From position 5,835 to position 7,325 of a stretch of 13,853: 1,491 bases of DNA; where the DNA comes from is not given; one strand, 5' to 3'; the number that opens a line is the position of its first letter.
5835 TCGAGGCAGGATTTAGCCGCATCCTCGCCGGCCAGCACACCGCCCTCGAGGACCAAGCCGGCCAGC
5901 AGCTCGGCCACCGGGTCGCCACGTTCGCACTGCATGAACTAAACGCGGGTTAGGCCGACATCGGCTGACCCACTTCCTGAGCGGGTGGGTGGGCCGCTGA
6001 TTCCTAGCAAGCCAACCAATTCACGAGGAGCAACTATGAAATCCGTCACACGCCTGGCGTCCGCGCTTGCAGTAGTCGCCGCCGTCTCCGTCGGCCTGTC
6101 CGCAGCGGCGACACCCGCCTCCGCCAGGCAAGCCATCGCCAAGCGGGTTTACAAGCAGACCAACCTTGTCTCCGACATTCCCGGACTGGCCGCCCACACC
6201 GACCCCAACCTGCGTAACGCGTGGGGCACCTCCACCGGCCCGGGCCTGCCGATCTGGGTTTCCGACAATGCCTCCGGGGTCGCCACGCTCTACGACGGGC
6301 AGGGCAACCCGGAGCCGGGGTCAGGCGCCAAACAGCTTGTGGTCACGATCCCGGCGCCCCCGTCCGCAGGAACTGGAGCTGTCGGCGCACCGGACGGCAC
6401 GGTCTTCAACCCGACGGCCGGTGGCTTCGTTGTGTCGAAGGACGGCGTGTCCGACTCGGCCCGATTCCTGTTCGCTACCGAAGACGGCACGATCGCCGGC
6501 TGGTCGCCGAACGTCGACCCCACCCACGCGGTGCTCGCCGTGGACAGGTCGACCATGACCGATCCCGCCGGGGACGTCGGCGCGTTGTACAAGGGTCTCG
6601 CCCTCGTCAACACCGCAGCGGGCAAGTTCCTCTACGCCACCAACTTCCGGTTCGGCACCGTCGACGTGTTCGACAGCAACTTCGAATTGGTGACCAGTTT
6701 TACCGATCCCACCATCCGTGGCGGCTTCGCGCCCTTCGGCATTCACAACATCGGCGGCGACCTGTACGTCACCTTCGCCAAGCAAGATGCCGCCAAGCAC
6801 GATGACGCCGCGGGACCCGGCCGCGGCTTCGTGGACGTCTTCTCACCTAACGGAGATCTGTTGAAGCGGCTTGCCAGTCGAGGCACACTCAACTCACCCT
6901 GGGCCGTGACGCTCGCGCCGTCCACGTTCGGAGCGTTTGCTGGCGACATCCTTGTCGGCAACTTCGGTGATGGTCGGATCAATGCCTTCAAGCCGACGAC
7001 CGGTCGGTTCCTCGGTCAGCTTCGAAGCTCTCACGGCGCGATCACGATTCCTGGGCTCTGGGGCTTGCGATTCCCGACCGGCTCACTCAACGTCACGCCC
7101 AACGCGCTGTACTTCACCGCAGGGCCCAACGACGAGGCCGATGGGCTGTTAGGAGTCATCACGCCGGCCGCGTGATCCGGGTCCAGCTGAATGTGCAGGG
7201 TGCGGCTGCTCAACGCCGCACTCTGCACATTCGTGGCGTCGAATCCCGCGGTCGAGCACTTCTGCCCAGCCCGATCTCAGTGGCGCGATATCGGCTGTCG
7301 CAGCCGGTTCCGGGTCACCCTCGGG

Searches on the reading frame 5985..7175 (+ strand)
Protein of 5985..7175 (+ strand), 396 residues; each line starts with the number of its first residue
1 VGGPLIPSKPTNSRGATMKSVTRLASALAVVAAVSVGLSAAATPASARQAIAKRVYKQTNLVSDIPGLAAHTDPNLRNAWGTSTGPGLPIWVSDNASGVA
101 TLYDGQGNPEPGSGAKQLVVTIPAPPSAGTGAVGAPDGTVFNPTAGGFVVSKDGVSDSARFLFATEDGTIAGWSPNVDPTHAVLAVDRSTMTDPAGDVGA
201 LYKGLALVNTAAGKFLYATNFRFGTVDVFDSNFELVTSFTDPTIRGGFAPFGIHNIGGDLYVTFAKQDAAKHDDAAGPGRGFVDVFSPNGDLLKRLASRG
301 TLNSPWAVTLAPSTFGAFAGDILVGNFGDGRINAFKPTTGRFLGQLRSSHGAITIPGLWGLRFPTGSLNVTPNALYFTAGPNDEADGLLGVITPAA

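Call 4: search_protein_families(library=pfam, proteins=[window:5985-7175:+], max_evalue=0.01)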
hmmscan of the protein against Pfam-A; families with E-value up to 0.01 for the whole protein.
window:5985-7175:+ (396 aa): 0 families

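Call 5: search_protein_families(library=ncbifam, proteins=[window:5985-7175:+], max_evalue=0.01)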
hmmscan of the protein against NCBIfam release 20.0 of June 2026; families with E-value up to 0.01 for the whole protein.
window:5985-7175:+ (396 aa): 1 family
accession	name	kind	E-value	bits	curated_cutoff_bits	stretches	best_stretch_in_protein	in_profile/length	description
TIGR03118.1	PEPCTERM_chp_1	hypoth_equivalog_domain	6.3e-109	364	79.95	1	56-393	1-335/336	TIGR03118 family protein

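Call 67: search_solved_structures(query=window:5985-7175:+, max_evalue=0.01)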
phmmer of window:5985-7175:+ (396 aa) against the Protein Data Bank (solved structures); distinct sequences matched with E-value up to 0.01: 0.
